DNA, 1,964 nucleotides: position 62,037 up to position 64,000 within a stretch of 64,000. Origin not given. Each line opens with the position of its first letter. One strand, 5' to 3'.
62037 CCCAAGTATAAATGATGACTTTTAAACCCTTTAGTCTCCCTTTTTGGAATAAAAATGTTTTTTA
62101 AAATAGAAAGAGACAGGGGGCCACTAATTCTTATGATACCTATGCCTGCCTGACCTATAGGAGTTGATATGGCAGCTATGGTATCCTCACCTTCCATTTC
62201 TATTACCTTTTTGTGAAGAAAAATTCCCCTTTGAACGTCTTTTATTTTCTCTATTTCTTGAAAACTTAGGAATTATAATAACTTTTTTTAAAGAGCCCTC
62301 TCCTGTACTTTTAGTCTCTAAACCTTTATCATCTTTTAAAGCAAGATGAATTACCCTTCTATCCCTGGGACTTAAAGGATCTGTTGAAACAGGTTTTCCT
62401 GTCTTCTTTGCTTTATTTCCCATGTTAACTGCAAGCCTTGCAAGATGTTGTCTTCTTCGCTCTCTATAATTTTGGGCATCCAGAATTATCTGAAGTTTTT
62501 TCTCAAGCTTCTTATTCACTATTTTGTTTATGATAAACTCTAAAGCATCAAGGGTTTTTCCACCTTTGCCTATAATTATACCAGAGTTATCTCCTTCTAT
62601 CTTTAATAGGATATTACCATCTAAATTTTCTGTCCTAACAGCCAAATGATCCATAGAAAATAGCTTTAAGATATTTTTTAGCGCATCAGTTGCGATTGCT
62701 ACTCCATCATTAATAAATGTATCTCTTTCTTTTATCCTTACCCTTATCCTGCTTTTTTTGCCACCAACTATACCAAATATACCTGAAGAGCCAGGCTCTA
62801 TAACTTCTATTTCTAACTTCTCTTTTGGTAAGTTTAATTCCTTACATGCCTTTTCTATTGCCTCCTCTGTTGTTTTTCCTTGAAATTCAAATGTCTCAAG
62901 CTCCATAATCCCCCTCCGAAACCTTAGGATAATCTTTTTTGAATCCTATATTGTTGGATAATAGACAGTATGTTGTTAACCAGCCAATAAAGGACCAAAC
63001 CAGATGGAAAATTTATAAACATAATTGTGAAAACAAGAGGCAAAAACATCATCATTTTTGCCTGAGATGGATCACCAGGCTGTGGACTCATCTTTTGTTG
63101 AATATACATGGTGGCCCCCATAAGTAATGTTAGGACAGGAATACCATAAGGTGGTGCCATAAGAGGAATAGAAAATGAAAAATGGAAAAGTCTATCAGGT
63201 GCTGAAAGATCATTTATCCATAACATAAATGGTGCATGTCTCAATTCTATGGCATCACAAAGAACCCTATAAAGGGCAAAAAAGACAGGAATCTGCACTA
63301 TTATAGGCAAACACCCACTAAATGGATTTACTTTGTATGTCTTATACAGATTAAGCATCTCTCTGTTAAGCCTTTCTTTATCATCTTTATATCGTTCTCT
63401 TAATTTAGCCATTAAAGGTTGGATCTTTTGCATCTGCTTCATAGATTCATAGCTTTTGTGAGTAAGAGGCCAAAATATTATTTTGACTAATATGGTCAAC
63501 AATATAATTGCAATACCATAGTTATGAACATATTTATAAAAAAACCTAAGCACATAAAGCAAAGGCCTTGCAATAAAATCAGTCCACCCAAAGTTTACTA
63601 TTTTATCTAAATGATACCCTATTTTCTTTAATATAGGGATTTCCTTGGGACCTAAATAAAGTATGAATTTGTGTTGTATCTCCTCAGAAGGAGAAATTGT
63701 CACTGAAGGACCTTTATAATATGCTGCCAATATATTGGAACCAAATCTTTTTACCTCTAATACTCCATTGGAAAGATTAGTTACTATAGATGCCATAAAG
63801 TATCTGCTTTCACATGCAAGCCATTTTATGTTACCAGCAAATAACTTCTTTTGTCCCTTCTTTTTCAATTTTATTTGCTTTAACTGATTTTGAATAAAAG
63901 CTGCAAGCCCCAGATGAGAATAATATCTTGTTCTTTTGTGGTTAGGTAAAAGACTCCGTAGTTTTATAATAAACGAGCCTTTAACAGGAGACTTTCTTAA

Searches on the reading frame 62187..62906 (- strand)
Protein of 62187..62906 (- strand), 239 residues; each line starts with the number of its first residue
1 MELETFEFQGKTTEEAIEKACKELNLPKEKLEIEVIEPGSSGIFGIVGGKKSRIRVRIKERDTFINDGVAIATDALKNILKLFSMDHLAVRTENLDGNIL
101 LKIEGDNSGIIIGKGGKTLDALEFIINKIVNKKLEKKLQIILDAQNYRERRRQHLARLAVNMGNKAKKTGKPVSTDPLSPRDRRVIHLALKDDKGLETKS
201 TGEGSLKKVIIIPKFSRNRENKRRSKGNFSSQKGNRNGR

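Call 18: search_protein_families(library=pfam, max_evalue=0.001, proteins=[window:62187-62906:-])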
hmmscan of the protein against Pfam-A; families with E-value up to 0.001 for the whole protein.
window:62187-62906:- (239 aa): 3 families
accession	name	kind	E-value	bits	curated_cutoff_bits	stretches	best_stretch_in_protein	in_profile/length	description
PF14804.11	Jag_N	-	2.4e-21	76.3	25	1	8-58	1-50/50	Jag N-terminus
PF01424.28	R3H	-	3.7e-14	52.9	26.8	1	154-213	2-60/60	R3H domain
PF13083.13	KH_KhpA-B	-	2.7e-11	43.7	32.1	1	74-139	2-70/73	KhpA/KhpB, KH domain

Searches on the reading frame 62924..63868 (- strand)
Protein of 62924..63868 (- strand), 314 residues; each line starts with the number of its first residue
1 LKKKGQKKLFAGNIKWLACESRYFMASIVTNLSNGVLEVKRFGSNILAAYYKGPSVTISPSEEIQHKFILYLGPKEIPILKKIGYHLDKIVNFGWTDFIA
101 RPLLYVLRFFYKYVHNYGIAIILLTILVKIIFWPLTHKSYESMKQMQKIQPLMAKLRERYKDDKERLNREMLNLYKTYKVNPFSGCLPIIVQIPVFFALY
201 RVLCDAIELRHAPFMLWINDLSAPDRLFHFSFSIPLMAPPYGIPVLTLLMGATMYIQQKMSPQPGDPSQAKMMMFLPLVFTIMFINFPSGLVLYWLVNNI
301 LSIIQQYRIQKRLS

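Call 18: search_protein_families(library=pfam, max_evalue=0.001, proteins=[window:62924-63868:-])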
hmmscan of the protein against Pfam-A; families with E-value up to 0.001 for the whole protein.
window:62924-63868:- (314 aa): 3 families
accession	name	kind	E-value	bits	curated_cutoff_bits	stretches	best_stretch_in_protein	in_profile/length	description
PF02096.25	60KD_IMP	-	1.8e-66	223.6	35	1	117-311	1-163/163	60Kd inner membrane protein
PF14849.12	YidC_periplas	-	5.8e-17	63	24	1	12-105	189-282/283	YidC periplasmic domain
PF00558.24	Vpu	-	7.7e-06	26.1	24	1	117-163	7-53/81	Vpu protein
